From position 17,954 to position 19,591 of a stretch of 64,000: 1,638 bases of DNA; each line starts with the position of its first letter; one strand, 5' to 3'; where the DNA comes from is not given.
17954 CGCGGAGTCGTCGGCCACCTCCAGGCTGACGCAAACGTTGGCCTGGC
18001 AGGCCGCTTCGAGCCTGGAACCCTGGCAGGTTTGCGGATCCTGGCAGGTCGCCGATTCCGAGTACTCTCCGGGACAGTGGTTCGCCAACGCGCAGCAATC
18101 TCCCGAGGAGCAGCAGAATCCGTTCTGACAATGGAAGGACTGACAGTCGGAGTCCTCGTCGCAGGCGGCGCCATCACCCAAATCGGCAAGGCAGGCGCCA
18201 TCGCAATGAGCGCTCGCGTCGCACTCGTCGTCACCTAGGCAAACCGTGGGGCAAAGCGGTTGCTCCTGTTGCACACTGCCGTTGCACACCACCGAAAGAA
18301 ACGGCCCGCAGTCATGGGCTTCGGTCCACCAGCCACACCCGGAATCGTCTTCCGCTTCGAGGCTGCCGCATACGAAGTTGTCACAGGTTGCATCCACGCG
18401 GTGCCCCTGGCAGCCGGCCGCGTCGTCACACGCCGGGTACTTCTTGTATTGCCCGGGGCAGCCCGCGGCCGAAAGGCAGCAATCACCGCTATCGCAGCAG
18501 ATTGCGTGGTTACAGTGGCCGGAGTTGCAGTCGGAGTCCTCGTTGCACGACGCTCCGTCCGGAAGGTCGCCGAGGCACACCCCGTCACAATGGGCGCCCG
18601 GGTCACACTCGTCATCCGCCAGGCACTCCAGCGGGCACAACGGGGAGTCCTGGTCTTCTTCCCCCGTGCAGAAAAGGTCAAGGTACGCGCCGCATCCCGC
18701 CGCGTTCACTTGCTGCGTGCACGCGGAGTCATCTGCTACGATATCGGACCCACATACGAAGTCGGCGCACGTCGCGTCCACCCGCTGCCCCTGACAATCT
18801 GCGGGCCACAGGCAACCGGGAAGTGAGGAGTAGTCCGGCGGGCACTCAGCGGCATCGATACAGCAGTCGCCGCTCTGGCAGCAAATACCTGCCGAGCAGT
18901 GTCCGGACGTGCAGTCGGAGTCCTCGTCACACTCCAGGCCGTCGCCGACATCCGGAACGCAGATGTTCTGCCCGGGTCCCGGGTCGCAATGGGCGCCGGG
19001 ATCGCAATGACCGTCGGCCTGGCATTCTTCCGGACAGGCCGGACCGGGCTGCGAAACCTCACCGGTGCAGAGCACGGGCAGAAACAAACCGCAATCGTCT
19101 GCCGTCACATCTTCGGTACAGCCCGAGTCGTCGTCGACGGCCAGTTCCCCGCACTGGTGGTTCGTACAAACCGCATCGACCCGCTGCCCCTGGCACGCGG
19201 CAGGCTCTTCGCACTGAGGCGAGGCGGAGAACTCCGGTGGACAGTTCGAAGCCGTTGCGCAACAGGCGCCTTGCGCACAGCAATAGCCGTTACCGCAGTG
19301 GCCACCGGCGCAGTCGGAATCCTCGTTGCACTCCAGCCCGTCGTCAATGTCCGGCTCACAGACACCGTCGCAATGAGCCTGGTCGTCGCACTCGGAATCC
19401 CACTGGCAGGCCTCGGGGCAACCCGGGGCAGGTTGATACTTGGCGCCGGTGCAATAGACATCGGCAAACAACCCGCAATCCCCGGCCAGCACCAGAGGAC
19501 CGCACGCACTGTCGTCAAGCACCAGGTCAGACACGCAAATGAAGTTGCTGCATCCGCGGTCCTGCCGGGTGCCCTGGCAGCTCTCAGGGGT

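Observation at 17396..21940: About 12 tandem ~105-aa cysteine-dense repeats of a family I do not recognise in G2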

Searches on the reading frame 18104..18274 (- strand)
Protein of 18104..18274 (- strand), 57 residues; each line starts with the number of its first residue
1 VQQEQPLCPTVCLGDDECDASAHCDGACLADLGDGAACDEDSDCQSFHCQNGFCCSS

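Call 63: search_protein_families(library=pfam, proteins=[window:18104-18274:-], max_evalue=10)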
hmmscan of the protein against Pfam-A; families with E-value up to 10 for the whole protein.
seq(57 aa): 1 family
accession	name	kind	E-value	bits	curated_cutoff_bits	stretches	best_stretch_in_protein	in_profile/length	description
PF01683.23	EB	-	1.6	9.3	24.3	1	23-54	7-39/52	EB module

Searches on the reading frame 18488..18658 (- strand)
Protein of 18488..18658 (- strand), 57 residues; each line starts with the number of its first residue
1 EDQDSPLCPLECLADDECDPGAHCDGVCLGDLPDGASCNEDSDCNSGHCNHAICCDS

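Call 63: search_protein_families(library=pfam, proteins=[window:18488-18658:-], max_evalue=10)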
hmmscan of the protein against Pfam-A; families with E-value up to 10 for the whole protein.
seq(57 aa): 5 families
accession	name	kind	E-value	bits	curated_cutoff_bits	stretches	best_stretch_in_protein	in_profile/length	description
PF23416.1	DUF7107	-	0.089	13.6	24.6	1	11-55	1-47/48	Domain of unknown function (DUF7107)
PF07359.16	LEAP-2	-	0.29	11.4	27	1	33-54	49-70/77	Liver-expressed antimicrobial peptide 2 precursor (LEAP-2)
PF25379.1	Adt-1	-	0.3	11.9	31.8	1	29-54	49-74/76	Adt-1-like domain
PF01683.23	EB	-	0.75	10.3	24.3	2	11-28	21-39/52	EB module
PF04706.18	Dickkopf_N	-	1.2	10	25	1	11-54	1-50/51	Dickkopf N-terminal cysteine-rich region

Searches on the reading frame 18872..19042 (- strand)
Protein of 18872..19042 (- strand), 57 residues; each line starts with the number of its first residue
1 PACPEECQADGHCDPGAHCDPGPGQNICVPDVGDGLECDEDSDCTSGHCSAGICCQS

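Call 63: search_protein_families(library=pfam, proteins=[window:18872-19042:-], max_evalue=10)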
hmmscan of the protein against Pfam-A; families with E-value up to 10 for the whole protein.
seq(57 aa): 3 families
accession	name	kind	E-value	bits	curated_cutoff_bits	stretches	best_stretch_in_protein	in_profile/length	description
PF04706.18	Dickkopf_N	-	5.1e-05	24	25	1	6-54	1-50/51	Dickkopf N-terminal cysteine-rich region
PF23416.1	DUF7107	-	0.015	16.1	24.6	2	26-56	17-48/48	Domain of unknown function (DUF7107)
PF01683.23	EB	-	0.13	12.8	24.3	1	26-54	10-39/52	EB module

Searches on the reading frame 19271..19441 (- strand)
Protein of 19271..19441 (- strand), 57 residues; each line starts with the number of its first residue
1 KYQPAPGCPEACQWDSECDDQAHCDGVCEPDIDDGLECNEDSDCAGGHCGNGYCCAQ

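Call 63: search_protein_families(library=pfam, proteins=[window:19271-19441:-], max_evalue=10)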
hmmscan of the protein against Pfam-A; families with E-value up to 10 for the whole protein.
seq(57 aa): 1 family
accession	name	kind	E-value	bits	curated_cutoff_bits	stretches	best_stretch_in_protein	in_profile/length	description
PF01683.23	EB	-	1.6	9.3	24.3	1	10-29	20-40/52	EB module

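Call 72: search_solved_structures(query=A7, max_evalue=10, show_alignments=3)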
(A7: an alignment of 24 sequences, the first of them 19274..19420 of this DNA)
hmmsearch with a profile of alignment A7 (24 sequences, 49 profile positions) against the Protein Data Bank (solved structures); distinct sequences matched with E-value up to 10: 7.
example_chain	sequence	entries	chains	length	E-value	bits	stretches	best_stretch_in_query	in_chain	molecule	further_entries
5fzv_A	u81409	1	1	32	0.13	15.9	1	25-47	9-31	Venom peptide U3-SYTX-Sth1a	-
2jmv_A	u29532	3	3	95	0.22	15.2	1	2-23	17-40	Scytovirin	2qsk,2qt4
5l2l_A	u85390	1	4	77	1.6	12.5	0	9-43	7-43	Nab2p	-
2lhn_A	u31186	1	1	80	1.7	12.4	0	9-43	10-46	Nuclear polyadenylated RNA-binding protein NAB2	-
3s8v_X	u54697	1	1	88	4.6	11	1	26-43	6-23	Dickkopf-related protein 1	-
5fww_C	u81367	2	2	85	5.1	10.9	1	26-43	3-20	DICKKOPF-RELATED PROTEIN 1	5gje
3s2k_C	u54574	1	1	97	9.7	10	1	26-43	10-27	Dickkopf-related protein 1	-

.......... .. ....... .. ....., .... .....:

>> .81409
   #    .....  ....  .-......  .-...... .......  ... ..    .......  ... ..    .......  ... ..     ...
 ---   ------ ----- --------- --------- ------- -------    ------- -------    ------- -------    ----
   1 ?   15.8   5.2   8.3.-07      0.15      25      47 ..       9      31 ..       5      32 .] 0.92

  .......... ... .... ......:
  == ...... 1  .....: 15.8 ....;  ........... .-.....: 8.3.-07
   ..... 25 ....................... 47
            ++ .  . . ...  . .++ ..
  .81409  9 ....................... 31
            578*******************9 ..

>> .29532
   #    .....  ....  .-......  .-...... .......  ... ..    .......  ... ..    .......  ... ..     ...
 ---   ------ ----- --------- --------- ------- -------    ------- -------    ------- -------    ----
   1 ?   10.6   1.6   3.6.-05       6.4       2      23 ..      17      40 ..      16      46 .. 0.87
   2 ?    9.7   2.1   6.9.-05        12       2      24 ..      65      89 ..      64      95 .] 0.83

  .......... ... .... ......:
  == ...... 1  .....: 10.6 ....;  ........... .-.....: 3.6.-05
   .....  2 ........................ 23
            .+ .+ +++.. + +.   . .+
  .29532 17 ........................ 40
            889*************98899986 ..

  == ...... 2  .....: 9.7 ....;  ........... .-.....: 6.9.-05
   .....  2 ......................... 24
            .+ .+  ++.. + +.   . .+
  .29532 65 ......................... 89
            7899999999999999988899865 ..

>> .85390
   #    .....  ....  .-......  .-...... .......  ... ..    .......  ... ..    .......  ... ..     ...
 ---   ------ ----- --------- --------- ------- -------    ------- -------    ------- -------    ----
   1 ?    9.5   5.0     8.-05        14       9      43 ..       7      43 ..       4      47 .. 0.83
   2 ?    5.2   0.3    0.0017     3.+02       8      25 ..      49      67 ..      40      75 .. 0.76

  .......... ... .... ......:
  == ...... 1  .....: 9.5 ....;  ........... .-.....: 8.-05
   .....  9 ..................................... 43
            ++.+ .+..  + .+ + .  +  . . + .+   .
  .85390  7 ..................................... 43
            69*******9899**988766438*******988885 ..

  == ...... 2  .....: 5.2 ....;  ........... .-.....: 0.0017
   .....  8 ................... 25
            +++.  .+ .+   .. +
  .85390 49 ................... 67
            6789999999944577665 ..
